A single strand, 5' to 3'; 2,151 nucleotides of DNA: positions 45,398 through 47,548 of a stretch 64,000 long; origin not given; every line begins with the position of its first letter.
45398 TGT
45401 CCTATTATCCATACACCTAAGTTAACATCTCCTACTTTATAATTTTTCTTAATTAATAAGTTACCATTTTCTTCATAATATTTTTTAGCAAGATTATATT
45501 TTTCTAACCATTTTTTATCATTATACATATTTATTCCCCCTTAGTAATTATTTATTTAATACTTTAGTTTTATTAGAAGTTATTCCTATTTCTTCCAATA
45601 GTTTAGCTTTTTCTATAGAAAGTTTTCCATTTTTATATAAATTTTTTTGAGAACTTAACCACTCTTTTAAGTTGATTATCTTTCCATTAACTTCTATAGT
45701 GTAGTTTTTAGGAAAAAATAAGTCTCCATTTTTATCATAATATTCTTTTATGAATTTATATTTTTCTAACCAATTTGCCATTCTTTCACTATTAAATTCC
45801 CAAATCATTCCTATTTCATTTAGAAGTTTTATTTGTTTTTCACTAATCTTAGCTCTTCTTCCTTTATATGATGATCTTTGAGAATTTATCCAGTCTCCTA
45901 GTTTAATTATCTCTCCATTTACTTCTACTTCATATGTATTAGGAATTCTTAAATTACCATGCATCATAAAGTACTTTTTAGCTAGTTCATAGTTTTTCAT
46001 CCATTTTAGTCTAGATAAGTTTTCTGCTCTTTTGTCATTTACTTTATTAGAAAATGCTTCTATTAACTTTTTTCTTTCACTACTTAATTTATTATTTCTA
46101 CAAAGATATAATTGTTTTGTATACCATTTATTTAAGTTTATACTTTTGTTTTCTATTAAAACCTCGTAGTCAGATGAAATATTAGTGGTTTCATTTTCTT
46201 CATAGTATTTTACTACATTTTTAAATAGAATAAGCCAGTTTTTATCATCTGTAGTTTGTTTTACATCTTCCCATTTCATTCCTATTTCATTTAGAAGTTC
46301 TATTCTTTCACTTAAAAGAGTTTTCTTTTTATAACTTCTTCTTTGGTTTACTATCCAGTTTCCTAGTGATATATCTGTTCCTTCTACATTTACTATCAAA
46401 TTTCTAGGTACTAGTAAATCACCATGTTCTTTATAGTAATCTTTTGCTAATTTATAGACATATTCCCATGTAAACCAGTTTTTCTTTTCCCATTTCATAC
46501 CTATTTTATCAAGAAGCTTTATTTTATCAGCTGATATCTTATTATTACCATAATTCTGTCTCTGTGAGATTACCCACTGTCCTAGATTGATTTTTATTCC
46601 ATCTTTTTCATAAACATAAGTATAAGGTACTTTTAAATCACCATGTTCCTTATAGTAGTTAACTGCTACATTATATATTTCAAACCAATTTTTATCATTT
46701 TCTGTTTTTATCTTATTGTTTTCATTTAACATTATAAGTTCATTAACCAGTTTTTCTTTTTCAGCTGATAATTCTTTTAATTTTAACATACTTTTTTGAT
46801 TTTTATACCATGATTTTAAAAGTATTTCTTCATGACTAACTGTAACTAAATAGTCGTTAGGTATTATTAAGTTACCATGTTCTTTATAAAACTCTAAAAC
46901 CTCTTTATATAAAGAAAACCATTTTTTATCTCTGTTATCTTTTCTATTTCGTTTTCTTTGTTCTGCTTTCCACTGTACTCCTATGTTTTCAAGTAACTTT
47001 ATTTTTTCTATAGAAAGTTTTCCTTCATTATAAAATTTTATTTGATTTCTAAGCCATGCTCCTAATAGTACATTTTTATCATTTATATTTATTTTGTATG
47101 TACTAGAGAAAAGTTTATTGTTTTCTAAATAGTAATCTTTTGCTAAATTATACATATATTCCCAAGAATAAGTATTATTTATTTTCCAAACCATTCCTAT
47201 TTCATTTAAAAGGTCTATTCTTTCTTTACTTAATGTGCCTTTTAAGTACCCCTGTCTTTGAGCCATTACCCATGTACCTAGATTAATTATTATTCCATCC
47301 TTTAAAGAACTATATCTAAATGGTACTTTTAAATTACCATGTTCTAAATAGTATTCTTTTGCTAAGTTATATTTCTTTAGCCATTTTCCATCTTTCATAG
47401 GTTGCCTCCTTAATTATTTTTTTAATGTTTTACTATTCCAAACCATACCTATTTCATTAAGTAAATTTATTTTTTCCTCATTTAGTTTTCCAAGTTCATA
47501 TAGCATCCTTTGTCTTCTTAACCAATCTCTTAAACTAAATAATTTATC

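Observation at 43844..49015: Operon of three proteins built solely from ~20 tandem helicase-associated (HA) domain repeats, without any helicase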

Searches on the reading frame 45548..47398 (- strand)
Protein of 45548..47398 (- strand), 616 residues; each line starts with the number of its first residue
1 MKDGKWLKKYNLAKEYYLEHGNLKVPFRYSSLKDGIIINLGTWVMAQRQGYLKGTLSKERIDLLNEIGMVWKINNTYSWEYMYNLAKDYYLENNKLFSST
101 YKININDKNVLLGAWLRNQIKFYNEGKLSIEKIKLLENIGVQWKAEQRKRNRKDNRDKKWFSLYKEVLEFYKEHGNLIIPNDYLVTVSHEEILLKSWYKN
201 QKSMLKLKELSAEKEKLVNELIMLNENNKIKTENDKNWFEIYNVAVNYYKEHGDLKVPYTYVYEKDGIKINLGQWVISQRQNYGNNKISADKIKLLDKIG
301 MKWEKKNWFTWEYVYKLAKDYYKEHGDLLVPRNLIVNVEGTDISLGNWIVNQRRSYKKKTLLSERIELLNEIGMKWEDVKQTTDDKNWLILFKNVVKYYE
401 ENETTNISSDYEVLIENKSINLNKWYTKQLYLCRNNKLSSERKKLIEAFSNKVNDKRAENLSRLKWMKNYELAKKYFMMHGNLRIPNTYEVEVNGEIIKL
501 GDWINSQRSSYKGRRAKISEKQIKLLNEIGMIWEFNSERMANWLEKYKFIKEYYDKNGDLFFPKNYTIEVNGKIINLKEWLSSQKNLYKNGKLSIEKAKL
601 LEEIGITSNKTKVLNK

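Call 3: search_protein_families(library=pfam, proteins=[window:45548-47398:-], max_evalue=0.01)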
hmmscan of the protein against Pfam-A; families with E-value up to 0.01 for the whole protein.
window:45548-47398:- (616 aa): 1 family
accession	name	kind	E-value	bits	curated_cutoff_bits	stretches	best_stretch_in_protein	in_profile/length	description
PF03457.19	HA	-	3.3e-100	328.8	28.4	8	310-374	4-64/64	Helicase associated domain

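Call 4: search_protein_families(library=ncbifam, proteins=[window:45548-47398:-], max_evalue=0.01)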
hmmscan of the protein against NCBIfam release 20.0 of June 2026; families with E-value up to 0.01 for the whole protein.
window:45548-47398:- (616 aa): 0 families

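Call 7: search_solved_structures(query=window:45548-47398:-, max_evalue=1, show_alignments=2)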
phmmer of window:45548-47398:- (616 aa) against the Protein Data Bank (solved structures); distinct sequences matched with E-value up to 1: 1.
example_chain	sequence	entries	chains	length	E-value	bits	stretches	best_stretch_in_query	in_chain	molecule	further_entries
2kta_A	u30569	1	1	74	0.0051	18.6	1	5-74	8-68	Putative helicase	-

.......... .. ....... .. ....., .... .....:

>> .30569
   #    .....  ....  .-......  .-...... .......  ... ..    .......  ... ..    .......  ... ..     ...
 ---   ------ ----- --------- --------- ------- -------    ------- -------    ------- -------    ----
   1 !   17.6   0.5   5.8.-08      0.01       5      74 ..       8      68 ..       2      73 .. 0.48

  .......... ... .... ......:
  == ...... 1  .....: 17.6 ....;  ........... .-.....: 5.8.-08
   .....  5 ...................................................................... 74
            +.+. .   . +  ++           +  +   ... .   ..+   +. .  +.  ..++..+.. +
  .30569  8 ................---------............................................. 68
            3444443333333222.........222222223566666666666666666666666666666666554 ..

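Call 10: find_encoding_contigs(protein=window:45548-47398:-, flank=10000, max_places=10)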
Protein window:45548-47398:- (616 aa): 10 contigs read that carry it; 4 places shown.
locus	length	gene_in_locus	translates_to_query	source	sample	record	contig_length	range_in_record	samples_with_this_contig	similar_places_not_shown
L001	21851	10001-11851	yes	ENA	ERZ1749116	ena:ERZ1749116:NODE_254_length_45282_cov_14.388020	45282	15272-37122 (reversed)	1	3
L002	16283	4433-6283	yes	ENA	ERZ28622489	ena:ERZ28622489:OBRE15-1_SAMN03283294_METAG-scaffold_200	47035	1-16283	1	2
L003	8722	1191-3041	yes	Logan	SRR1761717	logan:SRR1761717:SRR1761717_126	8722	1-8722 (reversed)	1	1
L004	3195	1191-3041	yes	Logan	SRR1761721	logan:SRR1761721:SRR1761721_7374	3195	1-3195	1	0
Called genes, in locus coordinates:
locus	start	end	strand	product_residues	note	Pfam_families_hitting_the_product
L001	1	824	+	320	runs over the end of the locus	PF01368:DHH, PF02272:DHHA1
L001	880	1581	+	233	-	PF20260:PUA_4 (weak), PF04452:Methyltrans_RNA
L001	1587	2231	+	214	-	-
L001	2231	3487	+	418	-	PF00919:UPF0004, PF04055:Radical_SAM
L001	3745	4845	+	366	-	-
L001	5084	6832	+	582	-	PF01336:tRNA_anti-codon, PF00152:tRNA-synt_2, PF02938:GAD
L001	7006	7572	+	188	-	PF05198:IF3_N, PF00707:IF3_C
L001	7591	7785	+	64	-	PF01632:Ribosomal_L35p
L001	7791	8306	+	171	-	PF00453:Ribosomal_L20, PF07498:Rho_N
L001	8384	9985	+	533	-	PF03457:HA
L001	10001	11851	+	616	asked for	PF03457:HA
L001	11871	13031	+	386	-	PF03457:HA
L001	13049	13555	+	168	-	-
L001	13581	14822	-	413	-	PF02388:FemAB, PF13480:Acetyltransf_6 (weak)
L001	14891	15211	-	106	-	-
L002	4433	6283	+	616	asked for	PF03457:HA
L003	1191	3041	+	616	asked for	PF03457:HA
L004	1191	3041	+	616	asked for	PF03457:HA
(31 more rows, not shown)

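Call 11: find_homologous_proteins(query=window:45548-47398:-, max_evalue=0.00001)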
Query window:45548-47398:- (616 aa): 7722 proteins with E <= 0.00001 among 8000 candidates; the best 120 are listed.
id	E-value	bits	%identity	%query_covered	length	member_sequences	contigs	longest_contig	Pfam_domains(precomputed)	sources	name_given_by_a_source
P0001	0.0e+0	1337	99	100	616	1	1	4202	PF03457.20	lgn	-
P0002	0.0e+0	1334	98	100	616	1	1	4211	PF03457.20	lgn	-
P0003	0.0e+0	1325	98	100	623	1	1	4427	PF03457.20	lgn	-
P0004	0.0e+0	1325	97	100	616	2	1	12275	PF03457.20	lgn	-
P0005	0.0e+0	1324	97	100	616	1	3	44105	PF03457.20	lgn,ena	-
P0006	0.0e+0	1324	97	100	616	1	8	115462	PF03457.20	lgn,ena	-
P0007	0.0e+0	1323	98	100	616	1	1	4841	PF03457.20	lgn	-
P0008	0.0e+0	1321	97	100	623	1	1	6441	PF03457.20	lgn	-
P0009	0.0e+0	1321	98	99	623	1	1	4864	PF03457.20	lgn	-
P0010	0.0e+0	1320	97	100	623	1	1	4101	PF03457.20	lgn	-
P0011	0.0e+0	1319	97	100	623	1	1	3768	PF03457.20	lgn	-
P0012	0.0e+0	1319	97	100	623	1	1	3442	PF03457.20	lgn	-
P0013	0.0e+0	1314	97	100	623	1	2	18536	PF03457.20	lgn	-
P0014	0.0e+0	1312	97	100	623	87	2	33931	PF03457.20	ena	-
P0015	0.0e+0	1307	96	100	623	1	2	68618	PF03457.20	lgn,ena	-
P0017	1.3e-189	650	37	99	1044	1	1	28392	PF03457.20,PF12848.14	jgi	jgi:hypothetical protein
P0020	2.6e-144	500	38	98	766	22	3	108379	PF03457.20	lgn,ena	-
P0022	1.5e-134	468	45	72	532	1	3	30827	PF03457.20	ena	-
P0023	9.3e-131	455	35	98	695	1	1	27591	PF03457.20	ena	-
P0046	5.7e-89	317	35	72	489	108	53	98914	PF03457.20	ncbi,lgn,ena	-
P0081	2.3e-68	249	32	100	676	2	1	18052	PF03457.20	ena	-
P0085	1.2e-66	244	32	87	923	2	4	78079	PF04545.23,PF00140.26,PF04542.21,PF04539.23,PF03457.20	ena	-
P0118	5.7e-60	222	30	72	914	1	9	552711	PF03457.20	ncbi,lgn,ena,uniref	ncbi:Helicase associated domain protein [Faecalibacterium duncaniae]|uniref:helicase associated doma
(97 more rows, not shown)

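Call 23: find_related_loci(query=window:45548-47398:-, collection=genome_contigs, flank=10000)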
Query window:45548-47398:- (616 aa) in genome_contigs; peptide patterns used: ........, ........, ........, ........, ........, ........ (x = any residue, [..] = any of these).
6 stretches matched a pattern; 1 encode a relative of the query (tblastn E <= 1e-3); 1 distinct loci.
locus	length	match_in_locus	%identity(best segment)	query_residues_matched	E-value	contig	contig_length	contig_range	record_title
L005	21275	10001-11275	30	5-616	4e-36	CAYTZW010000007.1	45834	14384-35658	MAG TPA_asm: uncultured Erysipelotrichaceae bacterium isolate SRP225648_co1_53 genome assembly, contig: NODE_1412_length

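Call 24: find_encoding_contigs(protein=P0020, flank=8000, max_places=3)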
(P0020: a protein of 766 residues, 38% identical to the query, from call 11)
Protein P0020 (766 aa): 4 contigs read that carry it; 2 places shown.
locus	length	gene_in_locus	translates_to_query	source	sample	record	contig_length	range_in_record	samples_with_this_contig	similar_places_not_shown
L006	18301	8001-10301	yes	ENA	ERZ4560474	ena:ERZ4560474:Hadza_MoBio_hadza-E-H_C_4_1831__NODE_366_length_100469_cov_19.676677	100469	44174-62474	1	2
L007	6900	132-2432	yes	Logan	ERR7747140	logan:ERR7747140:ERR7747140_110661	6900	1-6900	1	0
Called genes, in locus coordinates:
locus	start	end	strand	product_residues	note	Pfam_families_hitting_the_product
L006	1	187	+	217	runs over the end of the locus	-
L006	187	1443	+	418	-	PF00919:UPF0004, PF04055:Radical_SAM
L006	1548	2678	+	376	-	-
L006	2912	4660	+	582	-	PF01336:tRNA_anti-codon, PF00152:tRNA-synt_2, PF02938:GAD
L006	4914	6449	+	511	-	-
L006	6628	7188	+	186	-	PF05198:IF3_N, PF00707:IF3_C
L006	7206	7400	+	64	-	PF01632:Ribosomal_L35p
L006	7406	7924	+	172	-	PF00453:Ribosomal_L20, PF07498:Rho_N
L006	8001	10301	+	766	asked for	PF03457:HA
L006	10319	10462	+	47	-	-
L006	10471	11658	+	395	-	PF03457:HA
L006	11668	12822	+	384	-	PF03457:HA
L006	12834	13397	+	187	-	-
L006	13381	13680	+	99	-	-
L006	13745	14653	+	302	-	PF03457:HA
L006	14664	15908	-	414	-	PF02388:FemAB, PF13480:Acetyltransf_6 (weak)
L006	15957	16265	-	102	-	-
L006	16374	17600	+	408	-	PF03952:Enolase_N, PF00113:Enolase_C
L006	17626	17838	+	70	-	PF03840:SecG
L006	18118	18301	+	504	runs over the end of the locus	-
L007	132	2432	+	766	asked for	PF03457:HA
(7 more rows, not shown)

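Call 25: find_encoding_contigs(protein=P0022, flank=8000, max_places=3)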
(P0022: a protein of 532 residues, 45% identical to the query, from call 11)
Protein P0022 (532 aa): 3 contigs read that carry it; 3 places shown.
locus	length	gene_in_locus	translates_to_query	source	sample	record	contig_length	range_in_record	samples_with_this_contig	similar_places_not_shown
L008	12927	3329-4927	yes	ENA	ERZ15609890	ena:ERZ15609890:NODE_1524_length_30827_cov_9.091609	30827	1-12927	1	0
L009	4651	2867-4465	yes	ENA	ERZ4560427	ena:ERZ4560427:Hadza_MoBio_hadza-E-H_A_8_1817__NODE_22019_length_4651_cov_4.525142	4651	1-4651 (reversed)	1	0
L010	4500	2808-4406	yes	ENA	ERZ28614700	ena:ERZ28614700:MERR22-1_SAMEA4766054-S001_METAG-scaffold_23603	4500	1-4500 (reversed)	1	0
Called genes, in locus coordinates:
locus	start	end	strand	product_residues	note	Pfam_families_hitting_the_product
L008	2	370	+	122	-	?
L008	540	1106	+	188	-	PF05198:IF3_N, PF00707:IF3_C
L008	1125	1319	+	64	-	PF01632:Ribosomal_L35p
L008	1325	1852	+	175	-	PF00453:Ribosomal_L20, PF07498:Rho_N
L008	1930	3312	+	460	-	PF03457:HA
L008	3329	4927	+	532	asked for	PF03457:HA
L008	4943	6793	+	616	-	PF03457:HA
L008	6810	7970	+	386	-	PF03457:HA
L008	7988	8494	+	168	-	-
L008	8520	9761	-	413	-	PF02388:FemAB, PF13480:Acetyltransf_6 (weak)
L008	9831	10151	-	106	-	-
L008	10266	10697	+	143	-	PF08139:LPAM_1 (weak), PF20251:Big_14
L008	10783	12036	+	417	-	PF03952:Enolase_N, PF00113:Enolase_C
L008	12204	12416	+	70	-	PF03840:SecG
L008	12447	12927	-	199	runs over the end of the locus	PF00163:Ribosomal_S4, PF01479:S4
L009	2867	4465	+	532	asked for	PF03457:HA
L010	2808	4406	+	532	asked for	PF03457:HA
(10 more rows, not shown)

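Call 26: find_encoding_contigs(protein=P0017, flank=8000, max_places=3)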
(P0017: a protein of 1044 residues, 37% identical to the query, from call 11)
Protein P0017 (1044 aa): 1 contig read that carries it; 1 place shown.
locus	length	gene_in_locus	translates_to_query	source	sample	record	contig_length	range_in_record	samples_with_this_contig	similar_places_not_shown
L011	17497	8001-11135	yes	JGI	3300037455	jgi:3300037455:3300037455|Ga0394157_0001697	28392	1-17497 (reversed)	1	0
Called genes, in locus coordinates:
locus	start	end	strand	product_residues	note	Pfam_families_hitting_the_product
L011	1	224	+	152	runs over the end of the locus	-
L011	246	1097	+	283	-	-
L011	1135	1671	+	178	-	-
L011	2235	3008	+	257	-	PF04018:VCA0040-like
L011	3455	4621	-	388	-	PF14659:Phage_int_SAM_3, PF00589:Phage_integrase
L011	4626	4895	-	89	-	-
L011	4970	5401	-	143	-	-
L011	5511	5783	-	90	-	-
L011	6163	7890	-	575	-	PF00656:Peptidase_C14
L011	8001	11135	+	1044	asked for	PF03457:HA, PF12848:ABC_tran_Xtn (faint), PF03457:HA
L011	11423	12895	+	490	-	PF08903:DUF1846, PF20921:DUF1846_C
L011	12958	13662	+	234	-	-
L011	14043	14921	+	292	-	PF00070:Pyr_redox (faint), PF00890:FAD_binding_2 (weak), PF01266:DAO (weak), PF03486:HI0933_like (faint), PF07992:Pyr_redox_2, PF12831:FAD_oxidored (faint), PF13450:NAD_binding_8, PF13738:Pyr_redox_3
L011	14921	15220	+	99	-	PF00085:Thioredoxin, PF14595:Thioredoxin_9 (weak), PF13098:Thioredoxin_2 (weak), PF13192:Thioredoxin_3 (weak), PF13905:Thioredoxin_8 (faint)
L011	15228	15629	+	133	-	PF00293:NUDIX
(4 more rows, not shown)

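Call 29: search_protein_families(library=padloc, proteins=[window:45548-47398:-], max_evalue=0.01)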
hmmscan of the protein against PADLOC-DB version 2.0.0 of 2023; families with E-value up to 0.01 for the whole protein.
window:45548-47398:- (616 aa): 0 families

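Call 31: find_encoding_contigs(protein=P0118, flank=8000, max_places=3)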
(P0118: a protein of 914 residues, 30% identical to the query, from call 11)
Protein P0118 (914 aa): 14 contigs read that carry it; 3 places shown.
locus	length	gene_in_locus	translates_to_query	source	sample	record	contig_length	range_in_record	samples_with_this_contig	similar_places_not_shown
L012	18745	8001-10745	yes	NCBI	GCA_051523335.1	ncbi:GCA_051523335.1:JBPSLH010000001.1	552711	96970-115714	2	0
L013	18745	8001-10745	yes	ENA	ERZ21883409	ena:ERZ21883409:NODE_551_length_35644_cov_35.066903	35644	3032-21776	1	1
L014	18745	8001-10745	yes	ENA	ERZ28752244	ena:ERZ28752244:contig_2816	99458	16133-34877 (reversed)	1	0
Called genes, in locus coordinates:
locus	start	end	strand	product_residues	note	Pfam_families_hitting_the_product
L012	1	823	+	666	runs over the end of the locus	PF00133:tRNA-synt_1, PF01406:tRNA-synt_1e (weak), PF09334:tRNA-synt_1g, PF00133:tRNA-synt_1, PF09334:tRNA-synt_1g, PF00133:tRNA-synt_1, PF19303:Anticodon_3, PF01588:tRNA_bind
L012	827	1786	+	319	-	PF00892:EamA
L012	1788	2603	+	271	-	PF01026:TatD_DNase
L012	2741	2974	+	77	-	-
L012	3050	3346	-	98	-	PF05016:ParE_toxin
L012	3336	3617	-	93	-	PF02604:PhdYeFM_antitox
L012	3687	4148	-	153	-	PF13302:Acetyltransf_3 (weak), PF13527:Acetyltransf_9 (weak), PF00583:Acetyltransf_1, PF13673:Acetyltransf_10, PF13508:Acetyltransf_7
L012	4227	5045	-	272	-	PF00005:ABC_tran, PF02463:SMC_N (faint), PF13304:AAA_21 (weak)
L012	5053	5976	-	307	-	PF02653:BPD_transp_2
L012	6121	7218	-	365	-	PF10518:TAT_signal (weak), PF04392:ABC_sub_bind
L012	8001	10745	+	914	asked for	PF03457:HA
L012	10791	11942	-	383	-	PF00248:Aldo_ket_red, PF13746:Fer4_18 (faint), PF13183:Fer4_8 (weak), PF13187:Fer4_9, PF13534:Fer4_17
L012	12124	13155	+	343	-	PF01207:Dus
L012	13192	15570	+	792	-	PF09586:YfhO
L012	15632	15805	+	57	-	-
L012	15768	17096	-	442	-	PF03023:MurJ, PF01554:MatE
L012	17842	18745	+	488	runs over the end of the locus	PF01276:OKR_DC_1, PF00155:Aminotran_1_2, PF00266:Aminotran_5, PF01041:DegT_DnrJ_EryC1, PF01053:Cys_Met_Meta_PP (faint), PF01212:Beta_elim_lyase (weak), PF03711:OKR_DC_1_C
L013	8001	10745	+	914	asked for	PF03457:HA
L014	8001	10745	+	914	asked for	PF03457:HA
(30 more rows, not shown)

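Call 32: find_encoding_contigs(protein=P0046, flank=8000, max_places=3)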
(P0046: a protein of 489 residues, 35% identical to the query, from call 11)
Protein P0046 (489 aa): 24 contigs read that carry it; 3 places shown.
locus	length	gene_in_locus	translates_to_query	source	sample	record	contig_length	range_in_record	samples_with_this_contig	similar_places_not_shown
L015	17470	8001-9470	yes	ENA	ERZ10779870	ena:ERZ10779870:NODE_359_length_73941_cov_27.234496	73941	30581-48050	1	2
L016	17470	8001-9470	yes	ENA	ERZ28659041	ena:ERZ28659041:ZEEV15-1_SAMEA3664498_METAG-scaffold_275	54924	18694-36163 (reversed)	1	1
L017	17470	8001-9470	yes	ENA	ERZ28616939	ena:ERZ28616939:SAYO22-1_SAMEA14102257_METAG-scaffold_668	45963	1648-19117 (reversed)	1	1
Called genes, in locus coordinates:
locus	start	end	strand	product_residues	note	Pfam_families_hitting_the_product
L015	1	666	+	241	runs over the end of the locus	PF11967:RecO_N, PF02565:RecO_C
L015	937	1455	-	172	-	PF18451:CdiA_C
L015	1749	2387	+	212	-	PF01863:YgjP-like, PF10263:SprT-like (weak)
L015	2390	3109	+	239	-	PF22435:MRM3-like_sub_bind, PF00588:SpoU_methylase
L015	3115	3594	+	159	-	PF01782:RimM, PF24986:PRC_RimM (weak)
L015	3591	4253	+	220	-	PF01746:tRNA_m1G_MT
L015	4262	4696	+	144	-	-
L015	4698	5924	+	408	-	-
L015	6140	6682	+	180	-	PF05198:IF3_N, PF00707:IF3_C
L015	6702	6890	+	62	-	PF01632:Ribosomal_L35p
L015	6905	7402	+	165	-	PF00453:Ribosomal_L20, PF07498:Rho_N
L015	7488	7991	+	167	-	PF03457:HA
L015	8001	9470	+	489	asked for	PF03457:HA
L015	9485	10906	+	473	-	PF03457:HA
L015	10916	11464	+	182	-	-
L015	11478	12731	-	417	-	PF02388:FemAB, PF13480:Acetyltransf_6 (weak)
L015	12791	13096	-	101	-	-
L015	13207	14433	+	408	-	PF03952:Enolase_N, PF00113:Enolase_C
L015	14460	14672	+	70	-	PF03840:SecG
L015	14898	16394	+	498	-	PF19789:DUF6273 (weak)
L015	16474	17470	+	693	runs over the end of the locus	PF22896:OB_RNR_1st (weak), PF08206:OB_RNB (faint), PF17876:CSD2 (faint), PF00773:RNB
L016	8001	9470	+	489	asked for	PF03457:HA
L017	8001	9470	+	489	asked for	PF03457:HA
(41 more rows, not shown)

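Call 33: find_encoding_contigs(protein=P0085, flank=8000, max_places=2)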
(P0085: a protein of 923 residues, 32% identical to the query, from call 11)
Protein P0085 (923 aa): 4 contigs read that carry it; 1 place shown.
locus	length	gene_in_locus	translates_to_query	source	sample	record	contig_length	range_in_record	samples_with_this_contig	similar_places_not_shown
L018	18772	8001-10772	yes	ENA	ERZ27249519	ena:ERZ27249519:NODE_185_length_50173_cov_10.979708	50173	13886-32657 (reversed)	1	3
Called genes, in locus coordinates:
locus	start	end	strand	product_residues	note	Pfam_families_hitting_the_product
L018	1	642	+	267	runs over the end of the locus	PF04468:PSP1, PF28472:PSP1_3rd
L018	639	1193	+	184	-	PF01195:Pept_tRNA_hydro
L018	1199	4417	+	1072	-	PF22590:Cas3-like_C_2 (faint), PF17757:UvrB_inter, PF02559:CarD_TRCF_RID, PF00270:DEAD, PF00271:Helicase_C, PF03461:TRCF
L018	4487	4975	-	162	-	PF00719:Pyrophosphatase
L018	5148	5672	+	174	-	PF04014:MazE_antitoxin, PF15714:SpoVT_C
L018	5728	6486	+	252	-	PF01026:TatD_DNase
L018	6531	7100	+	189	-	-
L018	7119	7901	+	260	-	PF00398:RrnaAD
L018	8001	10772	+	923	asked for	PF00140:Sigma70_r1_2, PF04542:Sigma70_r2, PF04539:Sigma70_r3, PF04545:Sigma70_r4, PF03457:HA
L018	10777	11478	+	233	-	PF03457:HA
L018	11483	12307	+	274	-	PF03457:HA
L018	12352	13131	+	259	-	PF05582:Peptidase_U57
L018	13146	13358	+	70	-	PF06257:VEG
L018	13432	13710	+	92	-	PF04026:SpoVG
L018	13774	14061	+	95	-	PF07873:YabP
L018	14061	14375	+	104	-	PF09578:Spore_YabQ (weak)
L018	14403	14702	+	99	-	PF04977:DivIC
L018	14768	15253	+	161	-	-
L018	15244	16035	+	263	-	PF00005:ABC_tran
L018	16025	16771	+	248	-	PF01416:PseudoU_synth_1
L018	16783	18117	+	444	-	PF01171:ATP_bind_3, PF11734:TilS_C (weak)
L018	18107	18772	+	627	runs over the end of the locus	PF06480:FtsH_ext, PF13191:AAA_16 (faint), PF00004:AAA, PF07728:AAA_5 (faint), PF17862:AAA_lid_3, PF01434:Peptidase_M41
